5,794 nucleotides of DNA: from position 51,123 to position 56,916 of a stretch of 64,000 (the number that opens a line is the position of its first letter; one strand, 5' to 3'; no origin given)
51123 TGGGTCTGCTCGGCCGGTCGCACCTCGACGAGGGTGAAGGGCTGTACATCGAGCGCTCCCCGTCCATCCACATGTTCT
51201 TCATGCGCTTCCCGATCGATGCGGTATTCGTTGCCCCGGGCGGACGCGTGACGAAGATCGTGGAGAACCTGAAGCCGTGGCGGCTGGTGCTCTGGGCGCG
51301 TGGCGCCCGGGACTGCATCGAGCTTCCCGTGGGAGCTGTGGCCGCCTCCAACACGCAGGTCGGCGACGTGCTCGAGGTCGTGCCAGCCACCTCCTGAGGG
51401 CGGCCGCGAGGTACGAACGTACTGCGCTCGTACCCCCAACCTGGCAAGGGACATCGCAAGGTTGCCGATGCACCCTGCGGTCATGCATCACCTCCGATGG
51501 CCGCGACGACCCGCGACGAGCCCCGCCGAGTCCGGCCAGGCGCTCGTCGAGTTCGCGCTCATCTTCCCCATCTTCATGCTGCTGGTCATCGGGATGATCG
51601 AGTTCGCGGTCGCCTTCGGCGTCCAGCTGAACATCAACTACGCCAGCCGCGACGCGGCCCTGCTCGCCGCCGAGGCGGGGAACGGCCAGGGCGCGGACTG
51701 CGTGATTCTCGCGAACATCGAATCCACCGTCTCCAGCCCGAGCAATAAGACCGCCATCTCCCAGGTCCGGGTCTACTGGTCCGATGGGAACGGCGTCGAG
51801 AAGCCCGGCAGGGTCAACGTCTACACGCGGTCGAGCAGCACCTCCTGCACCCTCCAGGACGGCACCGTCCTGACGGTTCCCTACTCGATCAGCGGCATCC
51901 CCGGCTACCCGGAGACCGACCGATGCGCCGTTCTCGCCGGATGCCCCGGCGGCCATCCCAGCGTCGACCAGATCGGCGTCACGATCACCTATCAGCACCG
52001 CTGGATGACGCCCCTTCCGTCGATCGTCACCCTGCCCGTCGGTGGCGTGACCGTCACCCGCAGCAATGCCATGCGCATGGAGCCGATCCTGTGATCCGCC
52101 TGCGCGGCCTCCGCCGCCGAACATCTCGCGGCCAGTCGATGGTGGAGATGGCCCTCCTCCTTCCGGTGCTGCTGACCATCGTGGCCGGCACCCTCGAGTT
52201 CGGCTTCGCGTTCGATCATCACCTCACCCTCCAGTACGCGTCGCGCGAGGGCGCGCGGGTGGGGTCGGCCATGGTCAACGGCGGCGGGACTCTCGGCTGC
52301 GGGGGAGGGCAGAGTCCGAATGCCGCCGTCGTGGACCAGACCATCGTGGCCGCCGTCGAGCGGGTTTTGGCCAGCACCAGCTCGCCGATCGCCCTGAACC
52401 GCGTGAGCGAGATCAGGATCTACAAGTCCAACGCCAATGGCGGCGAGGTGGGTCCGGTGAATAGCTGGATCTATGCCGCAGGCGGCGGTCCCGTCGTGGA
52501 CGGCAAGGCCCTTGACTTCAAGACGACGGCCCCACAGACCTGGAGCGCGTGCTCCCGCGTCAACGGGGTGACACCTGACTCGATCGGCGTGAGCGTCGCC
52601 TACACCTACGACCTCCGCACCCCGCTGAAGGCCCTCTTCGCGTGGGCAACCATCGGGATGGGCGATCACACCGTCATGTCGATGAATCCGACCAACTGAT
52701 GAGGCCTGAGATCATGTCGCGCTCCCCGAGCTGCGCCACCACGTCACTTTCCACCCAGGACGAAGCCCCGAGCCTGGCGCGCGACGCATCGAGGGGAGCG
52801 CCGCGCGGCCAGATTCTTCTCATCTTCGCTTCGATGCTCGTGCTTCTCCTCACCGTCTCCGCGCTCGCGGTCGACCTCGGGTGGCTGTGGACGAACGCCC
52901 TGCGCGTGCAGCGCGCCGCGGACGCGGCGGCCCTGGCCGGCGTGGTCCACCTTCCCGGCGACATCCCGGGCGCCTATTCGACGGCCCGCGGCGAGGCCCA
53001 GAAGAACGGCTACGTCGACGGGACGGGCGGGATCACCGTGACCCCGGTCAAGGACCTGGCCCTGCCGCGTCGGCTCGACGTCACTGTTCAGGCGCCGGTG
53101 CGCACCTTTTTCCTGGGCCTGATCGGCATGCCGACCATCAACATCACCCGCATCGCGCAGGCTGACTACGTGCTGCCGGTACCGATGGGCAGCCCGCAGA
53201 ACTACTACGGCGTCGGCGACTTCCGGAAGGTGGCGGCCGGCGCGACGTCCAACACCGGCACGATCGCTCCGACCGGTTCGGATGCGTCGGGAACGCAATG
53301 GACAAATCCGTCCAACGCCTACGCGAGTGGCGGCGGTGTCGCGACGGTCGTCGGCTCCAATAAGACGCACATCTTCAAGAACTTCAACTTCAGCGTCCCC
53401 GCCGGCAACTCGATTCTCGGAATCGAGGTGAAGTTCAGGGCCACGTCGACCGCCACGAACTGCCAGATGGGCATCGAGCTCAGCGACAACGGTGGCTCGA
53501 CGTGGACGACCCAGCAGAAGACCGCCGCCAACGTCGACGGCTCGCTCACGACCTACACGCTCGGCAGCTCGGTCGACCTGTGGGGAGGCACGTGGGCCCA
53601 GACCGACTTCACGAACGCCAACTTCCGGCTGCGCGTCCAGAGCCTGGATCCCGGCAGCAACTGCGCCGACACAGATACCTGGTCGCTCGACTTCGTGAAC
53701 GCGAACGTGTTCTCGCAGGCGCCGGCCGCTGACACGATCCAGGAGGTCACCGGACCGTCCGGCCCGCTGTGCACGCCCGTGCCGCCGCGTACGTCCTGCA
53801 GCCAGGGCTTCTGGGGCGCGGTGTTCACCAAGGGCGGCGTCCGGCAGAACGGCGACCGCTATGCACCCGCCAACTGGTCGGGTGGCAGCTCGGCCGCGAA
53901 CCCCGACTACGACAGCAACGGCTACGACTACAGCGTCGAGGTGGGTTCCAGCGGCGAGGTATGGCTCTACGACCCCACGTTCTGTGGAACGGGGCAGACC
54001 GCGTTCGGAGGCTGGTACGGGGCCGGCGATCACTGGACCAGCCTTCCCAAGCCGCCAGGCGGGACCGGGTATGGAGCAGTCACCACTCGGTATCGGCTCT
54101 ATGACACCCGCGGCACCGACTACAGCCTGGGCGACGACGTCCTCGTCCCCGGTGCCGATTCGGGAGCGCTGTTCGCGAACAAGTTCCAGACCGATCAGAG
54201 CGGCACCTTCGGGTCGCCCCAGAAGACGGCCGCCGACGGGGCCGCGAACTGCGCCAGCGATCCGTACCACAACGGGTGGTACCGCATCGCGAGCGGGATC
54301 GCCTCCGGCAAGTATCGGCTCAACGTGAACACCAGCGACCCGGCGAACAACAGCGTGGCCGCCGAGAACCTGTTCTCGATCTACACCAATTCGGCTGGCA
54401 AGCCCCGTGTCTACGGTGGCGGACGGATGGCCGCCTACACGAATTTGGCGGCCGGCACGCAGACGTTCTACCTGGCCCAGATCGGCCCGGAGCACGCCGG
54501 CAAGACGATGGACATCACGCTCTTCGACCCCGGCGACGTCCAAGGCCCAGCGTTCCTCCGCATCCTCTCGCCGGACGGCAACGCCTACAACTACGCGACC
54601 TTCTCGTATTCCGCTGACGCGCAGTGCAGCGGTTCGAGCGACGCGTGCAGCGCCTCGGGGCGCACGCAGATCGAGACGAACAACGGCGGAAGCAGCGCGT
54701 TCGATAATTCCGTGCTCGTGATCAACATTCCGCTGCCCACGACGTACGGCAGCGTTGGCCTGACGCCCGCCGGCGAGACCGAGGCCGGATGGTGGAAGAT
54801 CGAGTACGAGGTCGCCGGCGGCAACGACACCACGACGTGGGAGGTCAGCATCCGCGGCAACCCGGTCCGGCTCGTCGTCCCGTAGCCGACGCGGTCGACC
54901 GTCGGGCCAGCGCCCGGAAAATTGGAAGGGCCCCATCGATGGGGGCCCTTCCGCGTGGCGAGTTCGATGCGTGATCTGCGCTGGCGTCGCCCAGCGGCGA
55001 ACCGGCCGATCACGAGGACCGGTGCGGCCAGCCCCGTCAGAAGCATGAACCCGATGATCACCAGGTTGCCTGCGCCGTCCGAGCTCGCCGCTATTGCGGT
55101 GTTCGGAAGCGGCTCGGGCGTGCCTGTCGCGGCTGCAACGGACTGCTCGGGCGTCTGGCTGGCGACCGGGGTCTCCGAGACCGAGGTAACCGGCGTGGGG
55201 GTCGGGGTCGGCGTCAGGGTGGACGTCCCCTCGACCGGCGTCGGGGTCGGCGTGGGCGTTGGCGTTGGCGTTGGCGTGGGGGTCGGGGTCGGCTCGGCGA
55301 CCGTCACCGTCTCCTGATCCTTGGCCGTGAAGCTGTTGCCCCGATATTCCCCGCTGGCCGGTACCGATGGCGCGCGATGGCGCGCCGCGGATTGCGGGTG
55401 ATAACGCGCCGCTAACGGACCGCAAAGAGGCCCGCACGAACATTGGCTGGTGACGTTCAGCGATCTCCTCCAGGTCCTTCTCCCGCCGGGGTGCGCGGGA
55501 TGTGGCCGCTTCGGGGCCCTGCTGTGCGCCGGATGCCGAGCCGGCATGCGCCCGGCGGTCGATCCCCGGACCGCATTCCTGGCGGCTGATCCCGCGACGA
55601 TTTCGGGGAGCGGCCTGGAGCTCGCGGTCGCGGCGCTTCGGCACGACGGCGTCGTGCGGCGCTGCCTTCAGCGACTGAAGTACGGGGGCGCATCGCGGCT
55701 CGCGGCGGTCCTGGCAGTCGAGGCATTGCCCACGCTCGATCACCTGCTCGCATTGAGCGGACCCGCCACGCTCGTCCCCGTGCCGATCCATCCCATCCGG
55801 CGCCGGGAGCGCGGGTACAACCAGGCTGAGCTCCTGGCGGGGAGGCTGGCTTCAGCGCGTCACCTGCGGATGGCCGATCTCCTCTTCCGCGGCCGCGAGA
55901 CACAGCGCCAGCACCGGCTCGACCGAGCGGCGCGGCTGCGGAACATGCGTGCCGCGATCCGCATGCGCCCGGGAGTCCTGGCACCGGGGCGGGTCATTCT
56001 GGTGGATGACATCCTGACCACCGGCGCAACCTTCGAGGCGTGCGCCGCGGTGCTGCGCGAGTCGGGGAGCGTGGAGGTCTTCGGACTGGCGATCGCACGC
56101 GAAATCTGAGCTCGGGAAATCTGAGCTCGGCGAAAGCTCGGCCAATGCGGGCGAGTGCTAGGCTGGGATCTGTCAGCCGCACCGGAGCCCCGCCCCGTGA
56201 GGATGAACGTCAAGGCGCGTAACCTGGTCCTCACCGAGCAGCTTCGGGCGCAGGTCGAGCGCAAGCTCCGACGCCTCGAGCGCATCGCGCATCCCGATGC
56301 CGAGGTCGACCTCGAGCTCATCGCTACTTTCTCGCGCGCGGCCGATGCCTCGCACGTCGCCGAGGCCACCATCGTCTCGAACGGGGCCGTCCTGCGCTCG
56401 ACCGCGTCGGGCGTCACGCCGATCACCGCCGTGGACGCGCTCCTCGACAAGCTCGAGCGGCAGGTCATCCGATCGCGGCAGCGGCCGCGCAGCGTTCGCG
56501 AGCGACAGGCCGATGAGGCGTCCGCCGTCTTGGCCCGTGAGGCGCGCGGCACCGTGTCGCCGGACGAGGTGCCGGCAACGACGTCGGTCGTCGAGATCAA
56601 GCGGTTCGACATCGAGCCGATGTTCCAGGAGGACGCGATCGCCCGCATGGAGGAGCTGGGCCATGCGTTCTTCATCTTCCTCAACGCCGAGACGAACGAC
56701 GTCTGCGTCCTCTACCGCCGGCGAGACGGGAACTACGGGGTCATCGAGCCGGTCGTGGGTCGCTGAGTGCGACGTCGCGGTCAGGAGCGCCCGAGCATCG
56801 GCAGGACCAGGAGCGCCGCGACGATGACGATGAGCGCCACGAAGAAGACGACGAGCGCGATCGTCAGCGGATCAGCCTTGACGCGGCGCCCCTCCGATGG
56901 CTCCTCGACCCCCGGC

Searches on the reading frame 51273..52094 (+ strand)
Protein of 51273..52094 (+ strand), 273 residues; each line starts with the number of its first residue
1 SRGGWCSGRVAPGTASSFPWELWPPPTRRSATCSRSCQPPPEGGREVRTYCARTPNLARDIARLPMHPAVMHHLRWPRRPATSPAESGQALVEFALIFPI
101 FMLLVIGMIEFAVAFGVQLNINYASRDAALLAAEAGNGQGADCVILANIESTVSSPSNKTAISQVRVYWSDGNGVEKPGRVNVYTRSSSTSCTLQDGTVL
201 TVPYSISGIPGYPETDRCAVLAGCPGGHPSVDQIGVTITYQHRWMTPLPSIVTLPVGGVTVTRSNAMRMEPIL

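Call 18: search_protein_families(library=pfam, proteins=[window:51273-52094:+], max_evalue=0.001)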
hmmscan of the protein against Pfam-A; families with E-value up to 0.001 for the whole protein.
window:51273-52094:+ (273 aa): 1 family
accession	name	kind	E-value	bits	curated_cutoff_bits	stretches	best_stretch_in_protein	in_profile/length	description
PF07811.17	TadE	-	7.5e-13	48.8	22.9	1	88-129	1-42/43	TadE-like protein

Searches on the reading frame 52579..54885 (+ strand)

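Call 18: search_protein_families(library=pfam, proteins=[window:52579-54885:+], max_evalue=0.001)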
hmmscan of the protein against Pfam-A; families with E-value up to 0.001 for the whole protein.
window:52579-54885:+ (768 aa): 1 family
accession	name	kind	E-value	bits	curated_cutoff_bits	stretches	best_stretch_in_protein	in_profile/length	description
PF13400.11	Tad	-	1.3e-07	32.2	22.3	1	77-122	1-45/47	Putative Flp pilus-assembly TadE/G-like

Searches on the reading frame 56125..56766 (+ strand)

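Call 19: search_protein_families(library=pfam, proteins=[window:56125-56766:+], max_evalue=0.001)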
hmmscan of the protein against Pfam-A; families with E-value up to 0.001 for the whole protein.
window:56125-56766:+ (213 aa): 2 families
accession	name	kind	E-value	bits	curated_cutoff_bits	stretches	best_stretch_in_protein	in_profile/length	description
PF16321.10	Ribosom_S30AE_C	-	2.4e-22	78.8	25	1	154-206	5-57/57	Sigma 54 modulation/S30EA ribosomal protein C terminus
PF02482.25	Ribosomal_S30AE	-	1.8e-15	57.8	23.7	1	28-120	2-86/88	Sigma 54 modulation protein / S30EA ribosomal protein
